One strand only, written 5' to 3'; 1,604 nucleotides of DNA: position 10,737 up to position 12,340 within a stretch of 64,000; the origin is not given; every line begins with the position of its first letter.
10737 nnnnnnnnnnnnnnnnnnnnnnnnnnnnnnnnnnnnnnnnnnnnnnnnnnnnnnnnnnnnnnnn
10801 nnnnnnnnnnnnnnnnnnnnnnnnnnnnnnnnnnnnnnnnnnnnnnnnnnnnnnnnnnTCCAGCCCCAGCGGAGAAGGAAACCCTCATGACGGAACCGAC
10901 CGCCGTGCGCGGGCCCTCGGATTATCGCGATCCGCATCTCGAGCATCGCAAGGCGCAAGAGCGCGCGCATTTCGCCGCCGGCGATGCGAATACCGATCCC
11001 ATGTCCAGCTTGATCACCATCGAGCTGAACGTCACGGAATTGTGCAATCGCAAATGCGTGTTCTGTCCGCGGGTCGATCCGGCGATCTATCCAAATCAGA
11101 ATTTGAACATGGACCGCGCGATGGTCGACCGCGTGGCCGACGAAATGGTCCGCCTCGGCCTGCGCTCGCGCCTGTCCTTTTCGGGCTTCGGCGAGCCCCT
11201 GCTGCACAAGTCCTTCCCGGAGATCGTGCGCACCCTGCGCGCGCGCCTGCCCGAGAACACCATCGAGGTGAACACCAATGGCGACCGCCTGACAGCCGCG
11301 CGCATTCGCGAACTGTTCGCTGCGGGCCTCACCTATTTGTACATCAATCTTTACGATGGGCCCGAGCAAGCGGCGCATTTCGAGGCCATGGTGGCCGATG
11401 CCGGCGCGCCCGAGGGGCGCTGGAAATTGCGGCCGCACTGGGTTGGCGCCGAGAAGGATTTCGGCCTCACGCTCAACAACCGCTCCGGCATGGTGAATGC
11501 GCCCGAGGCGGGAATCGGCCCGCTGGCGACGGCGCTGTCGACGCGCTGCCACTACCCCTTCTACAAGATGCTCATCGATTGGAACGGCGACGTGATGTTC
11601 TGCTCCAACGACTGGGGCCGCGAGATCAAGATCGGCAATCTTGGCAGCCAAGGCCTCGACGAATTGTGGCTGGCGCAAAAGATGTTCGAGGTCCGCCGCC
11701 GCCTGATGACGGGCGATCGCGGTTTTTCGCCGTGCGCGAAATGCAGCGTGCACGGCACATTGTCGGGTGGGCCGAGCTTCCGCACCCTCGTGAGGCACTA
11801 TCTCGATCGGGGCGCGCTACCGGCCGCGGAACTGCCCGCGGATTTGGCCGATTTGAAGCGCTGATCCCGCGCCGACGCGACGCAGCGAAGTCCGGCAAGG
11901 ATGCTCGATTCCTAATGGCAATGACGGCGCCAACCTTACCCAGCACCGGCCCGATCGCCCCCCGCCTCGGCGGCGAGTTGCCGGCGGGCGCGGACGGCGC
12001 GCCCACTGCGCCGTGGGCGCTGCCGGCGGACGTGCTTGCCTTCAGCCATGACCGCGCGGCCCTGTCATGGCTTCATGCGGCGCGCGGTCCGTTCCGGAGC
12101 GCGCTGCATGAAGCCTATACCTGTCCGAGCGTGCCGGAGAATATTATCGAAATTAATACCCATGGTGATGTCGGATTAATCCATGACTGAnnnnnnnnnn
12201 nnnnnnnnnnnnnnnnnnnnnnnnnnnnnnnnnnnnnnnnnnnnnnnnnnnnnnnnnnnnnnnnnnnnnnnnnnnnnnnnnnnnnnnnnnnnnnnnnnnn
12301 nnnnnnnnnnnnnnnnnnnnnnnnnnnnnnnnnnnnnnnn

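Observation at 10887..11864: Radical SAM/SPASM-type enzyme embedded in a sugar-nucleotide pathway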

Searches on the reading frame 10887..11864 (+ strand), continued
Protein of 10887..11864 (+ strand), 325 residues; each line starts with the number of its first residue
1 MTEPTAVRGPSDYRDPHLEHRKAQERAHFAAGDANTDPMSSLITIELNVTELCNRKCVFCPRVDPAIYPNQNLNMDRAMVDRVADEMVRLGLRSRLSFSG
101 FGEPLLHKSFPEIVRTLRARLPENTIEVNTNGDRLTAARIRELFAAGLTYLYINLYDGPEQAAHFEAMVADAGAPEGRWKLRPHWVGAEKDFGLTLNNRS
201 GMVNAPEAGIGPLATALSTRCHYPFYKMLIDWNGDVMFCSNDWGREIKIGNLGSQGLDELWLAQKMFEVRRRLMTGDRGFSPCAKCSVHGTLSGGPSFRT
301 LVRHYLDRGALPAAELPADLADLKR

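Call 53: find_related_loci(query=A1, collection=viral_contigs, flank=10000)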
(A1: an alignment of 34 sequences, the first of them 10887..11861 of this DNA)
Query A1 (325 aa) in viral_contigs; peptide patterns used: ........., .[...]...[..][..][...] (x = any residue, [..] = any of these).
524 stretches matched a pattern; 486 encode a relative of the query (tblastn E <= 1e-3); the best 80 are kept; 80 distinct loci.
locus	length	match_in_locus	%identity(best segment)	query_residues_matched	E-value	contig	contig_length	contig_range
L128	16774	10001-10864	52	18-305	4e-105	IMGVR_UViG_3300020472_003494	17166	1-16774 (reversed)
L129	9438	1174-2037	52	18-305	2e-102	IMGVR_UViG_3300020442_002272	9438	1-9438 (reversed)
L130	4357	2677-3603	47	1-308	5e-99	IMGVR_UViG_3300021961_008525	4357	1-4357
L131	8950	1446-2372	47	1-308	1e-98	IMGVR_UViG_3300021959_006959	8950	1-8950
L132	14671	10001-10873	50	15-305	2e-98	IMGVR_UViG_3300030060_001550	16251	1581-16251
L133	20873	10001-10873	50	15-305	4e-98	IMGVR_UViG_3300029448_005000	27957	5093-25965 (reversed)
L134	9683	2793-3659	50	15-305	6e-98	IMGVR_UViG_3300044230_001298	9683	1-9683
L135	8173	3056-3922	50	15-305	6e-98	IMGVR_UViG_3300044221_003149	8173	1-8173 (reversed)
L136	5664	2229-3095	50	15-305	6e-98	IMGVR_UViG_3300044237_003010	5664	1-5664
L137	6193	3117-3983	50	15-305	6e-98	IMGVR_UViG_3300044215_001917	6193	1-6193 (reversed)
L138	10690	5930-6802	50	15-305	1e-97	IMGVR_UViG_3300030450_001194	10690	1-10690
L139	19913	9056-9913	50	18-305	1e-97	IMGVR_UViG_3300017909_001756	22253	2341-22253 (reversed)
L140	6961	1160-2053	48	15-305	9e-98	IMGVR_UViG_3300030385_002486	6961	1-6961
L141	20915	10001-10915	49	1-307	2e-97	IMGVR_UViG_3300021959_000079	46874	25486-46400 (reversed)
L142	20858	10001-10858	50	18-305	4e-97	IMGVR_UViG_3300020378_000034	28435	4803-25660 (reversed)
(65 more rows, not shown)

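Call 70: search_solved_structures(query=A1, max_evalue=0.001)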
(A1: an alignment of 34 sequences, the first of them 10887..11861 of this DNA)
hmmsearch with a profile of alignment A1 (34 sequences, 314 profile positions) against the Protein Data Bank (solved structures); distinct sequences matched with E-value up to 0.001: 6.
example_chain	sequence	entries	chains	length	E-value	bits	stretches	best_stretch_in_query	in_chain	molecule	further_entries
4m7t_A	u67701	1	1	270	5.1e-33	117.4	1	25-279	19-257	BtrN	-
4m7s_A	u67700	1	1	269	1.4e-32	116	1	28-289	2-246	BtrN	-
8wm2_A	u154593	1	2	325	4.4e-06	28.9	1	35-150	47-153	Fe-S radical SAM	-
6y1x_A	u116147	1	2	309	2.2e-05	26.7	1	36-146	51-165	Radical SAM domain protein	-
1tv7_A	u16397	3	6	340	5.6e-05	25.3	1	35-146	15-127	Molybdenum cofactor biosynthesis protein A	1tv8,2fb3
2fb2_A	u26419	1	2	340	6.4e-05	25.1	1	36-146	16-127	Molybdenum cofactor biosynthesis protein A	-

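Call 75: search_dna_similar(query=window:10887-11861:+, collection=plasmids, mode=protein, max_rows=15, max_evalue=1e-8)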
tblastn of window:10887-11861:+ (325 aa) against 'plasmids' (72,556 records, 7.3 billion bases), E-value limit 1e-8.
Records with a match: 3; places in all: 3; records where one place covers at least 80% of the query: 0.
Best place of each record, by identity: <60% 3.
By first word of the organism name: Sodalis 1; Ciceribacter 1; Methylobacterium 1.
By predicted mobility (MOB-suite, as given by PLSDB): non-mobilizable 2; mobilizable 1.
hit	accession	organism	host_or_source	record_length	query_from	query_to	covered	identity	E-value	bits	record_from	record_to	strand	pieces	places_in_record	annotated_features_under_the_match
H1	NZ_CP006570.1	Sodalis praecaptivus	-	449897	39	287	77%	29.4%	5e-20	98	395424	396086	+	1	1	radical SAM/SPASM domain-containing protein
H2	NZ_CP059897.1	Ciceribacter thiooxidans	mixed culture,soil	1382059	45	286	74%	27.7%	2e-14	81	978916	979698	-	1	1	none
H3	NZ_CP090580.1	Methylobacterium radiotolerans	Pure isolate,Urban soil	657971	26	173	46%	29.7%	7e-9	65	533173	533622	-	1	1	radical SAM protein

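Call 76: get_annotated_region(hit=H1, flank=7000)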
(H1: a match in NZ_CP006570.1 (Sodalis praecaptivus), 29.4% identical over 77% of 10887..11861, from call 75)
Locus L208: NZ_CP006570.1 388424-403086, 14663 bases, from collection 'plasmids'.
description: Sodalis praecaptivus strain HS1 plasmid pHS1, complete sequence
organism: Sodalis praecaptivus (NCBI taxid 1239307)
taxonomy: Bacteria; Pseudomonadota; Gammaproteobacteria; Enterobacterales; Bruguierivoracaceae; Sodalis; Sodalis praecaptivus
host: -; source: -; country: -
typing (MOB-suite, as given by PLSDB): non-mobilizable; replicon rep_cluster_931
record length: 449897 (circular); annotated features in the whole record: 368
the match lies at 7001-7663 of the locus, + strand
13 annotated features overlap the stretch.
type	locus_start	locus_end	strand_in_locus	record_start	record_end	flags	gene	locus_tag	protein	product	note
CDS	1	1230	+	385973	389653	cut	-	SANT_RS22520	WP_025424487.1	hypothetical protein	-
CDS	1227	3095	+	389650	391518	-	-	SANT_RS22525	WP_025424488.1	hypothetical protein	-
CDS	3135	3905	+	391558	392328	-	-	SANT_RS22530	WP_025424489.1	PIG-L family deacetylase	-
CDS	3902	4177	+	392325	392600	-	-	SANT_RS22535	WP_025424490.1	DUF6137 domain-containing protein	-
CDS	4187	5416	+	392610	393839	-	-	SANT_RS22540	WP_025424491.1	2-deoxy-scyllo-inosose synthase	-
CDS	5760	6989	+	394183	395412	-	-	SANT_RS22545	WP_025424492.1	glycosyltransferase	-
CDS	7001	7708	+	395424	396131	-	-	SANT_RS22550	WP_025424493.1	radical SAM/SPASM domain-containing protein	-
CDS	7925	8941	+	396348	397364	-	-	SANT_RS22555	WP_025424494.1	ATP-binding cassette domain-containing protein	-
CDS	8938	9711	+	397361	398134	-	-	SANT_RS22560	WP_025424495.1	ABC-2 family transporter protein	-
CDS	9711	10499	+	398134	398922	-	-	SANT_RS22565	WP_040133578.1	ABC-2 family transporter protein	-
CDS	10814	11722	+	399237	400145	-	-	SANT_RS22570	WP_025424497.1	transporter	-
CDS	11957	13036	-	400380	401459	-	-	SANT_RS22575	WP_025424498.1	hypothetical protein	-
CDS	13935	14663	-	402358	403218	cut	-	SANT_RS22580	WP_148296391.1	hypothetical protein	-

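Call 77: search_protein_families(library=phrogs, proteins=[window:10887-11861:+], max_evalue=0.001)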
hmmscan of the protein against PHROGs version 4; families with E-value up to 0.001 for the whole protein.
window:10887-11861:+ (325 aa): 4 families
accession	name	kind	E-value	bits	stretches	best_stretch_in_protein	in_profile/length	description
phrog_1802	-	other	1.5e-05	25.1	1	35-145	36-151/556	radical SAM domain-containing protein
phrog_15140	-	other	1.6e-05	25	1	47-141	91-179/366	radical SAM domain-containing protein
phrog_21308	-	other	1.8e-05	24.1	1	43-132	413-500/735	radical SAM domain-containing protein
phrog_13987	-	other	3.5e-05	24.3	1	41-133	13-102/274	radical SAM domain-containing protein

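Call 78: search_protein_families(library=padloc, proteins=[window:10887-11861:+], max_evalue=0.001)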
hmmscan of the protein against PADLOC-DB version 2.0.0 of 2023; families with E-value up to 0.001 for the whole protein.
window:10887-11861:+ (325 aa): 3 families
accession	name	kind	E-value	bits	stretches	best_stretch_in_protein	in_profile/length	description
PDLC02903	pVip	-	1.5e-08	32.5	1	45-143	2-89/257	Viperins not associated with kinases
PDLC02904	pVip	-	3.3e-08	31.4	1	44-142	4-95/262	Viperins associated with kinases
PDLC02905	pVip-kinase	-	5.2e-05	20.7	1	39-142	178-279/474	Viperin-kinase fusion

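Call 88: fold_search(model_id=the predicted structure, library=viral)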
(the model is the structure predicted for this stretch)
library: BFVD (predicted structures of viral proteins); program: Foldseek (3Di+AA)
matches with E <= 10: 786; with E <= 0.001: 36
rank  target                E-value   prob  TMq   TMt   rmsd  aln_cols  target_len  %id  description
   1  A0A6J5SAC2            1.7e-10  1.00  0.59  0.60   5.8       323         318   14  4Fe4S-binding SPASM domain containing protein [uncultured Caudovirales phage]
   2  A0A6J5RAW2            2.6e-10  1.00  0.55  0.55   6.6       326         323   17  Radical_SAM domain containing protein [uncultured Caudovirales phage]
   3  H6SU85                8.4e-08  1.00  0.41  0.28   8.9       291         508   17  Radical SAM core domain-containing protein [Campylobacter virus IBB35]
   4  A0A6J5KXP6            5.1e-07  1.00  0.39  0.41   7.6       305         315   15  Radical_SAM domain containing protein [uncultured Caudovirales phage]
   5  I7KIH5                5.1e-07  1.00  0.41  0.43   9.0       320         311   16  Radical SAM domain-containing protein [Campylobacter phage CP21]
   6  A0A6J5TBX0            8.2e-07  1.00  0.37  0.37  11.1       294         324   16  QueE 7-carboxy-7-deazaguanine synthase [uncultured Caudovirales phage]
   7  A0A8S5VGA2            9.8e-07  1.00  0.45  0.38  11.4       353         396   13  Fe-S oxidoreductase [Myoviridae sp. ctkfK18]
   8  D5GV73                2.2e-06  1.00  0.36  0.40   8.7       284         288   14  Hypothetical phage protein (Radical SAM family) [Campylobacter phage CP220]
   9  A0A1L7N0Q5            2.3e-06  1.00  0.43  0.28  16.9       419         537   13  Radical SAM core domain-containing protein [Ralstonia phage RP12]
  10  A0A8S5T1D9            3.8e-06  1.00  0.43  0.33  14.8       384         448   14  Fe-S oxidoreductase [Myoviridae sp. ctWb16]
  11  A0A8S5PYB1            4.0e-06  1.00  0.37  0.42  10.0       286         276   16  Radical SAM core domain-containing protein [Podoviridae sp. ctIlO27]
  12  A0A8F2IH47            4.7e-06  1.00  0.42  0.52   8.3       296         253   18  (no name in the UniProt tables at hand)
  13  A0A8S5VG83            5.6e-06  1.00  0.39  0.35  12.1       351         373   15  Putative Fe-S oxidoreductase [Myoviridae sp. ctkfK18]
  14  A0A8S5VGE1            6.7e-06  1.00  0.45  0.41  11.2       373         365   14  Fe-S oxidoreductase [Myoviridae sp. ctkfK18]
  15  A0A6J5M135            7.1e-06  1.00  0.44  0.39   9.8       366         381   12  Radical_SAM domain containing protein [uncultured Caudovirales phage]
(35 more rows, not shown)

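Call 92: search_protein_representatives(alignment_id=A1)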
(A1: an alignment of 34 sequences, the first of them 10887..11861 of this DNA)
Query: 34 sequences, 314 profile positions. Proteins with E-value up to 0.001 (for the whole library): 22085; up to 1e-10: 6956; up to 1e-30: 424. The best 150 are listed.
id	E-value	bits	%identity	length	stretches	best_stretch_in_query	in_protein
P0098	3.7e-147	505.5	-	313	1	2-307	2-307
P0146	1.7e-109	381.8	-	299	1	4-301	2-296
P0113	7.7e-107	373.1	-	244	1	66-301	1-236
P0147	1.1e-103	362.8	-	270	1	3-227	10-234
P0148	1.6e-100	352.4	-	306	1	4-298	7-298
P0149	2.0e-91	322.5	-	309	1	30-300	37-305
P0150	5.9e-91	320.9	-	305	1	29-300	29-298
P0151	1.6e-88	312.9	-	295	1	21-297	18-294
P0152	3.0e-85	302.2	-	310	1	36-290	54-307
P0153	2.2e-84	299.3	-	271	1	26-296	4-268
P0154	1.1e-83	297.0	-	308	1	18-299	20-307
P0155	1.4e-81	290.1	-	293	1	5-297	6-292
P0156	5.5e-81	288.2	-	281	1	24-291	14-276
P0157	7.5e-81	287.7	-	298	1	6-291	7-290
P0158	3.4e-79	282.3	-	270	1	29-299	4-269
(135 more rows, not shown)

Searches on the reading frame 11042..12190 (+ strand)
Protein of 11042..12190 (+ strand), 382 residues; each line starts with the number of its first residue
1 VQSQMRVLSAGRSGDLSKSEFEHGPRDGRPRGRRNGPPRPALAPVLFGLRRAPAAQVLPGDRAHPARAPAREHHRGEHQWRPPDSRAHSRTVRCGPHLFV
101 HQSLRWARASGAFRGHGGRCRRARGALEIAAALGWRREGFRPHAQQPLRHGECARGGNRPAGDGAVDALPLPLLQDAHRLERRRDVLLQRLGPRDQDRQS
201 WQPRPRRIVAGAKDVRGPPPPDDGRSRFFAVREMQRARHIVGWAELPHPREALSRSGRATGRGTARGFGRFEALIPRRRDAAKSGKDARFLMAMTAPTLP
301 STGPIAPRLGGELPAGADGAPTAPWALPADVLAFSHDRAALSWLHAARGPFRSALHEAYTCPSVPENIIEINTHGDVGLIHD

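Call 6: search_protein_families(library=pfam, proteins=[window:11042-12190:+], max_evalue=0.001)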
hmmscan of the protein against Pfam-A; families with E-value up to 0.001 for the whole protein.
window:11042-12190:+ (382 aa): 0 families
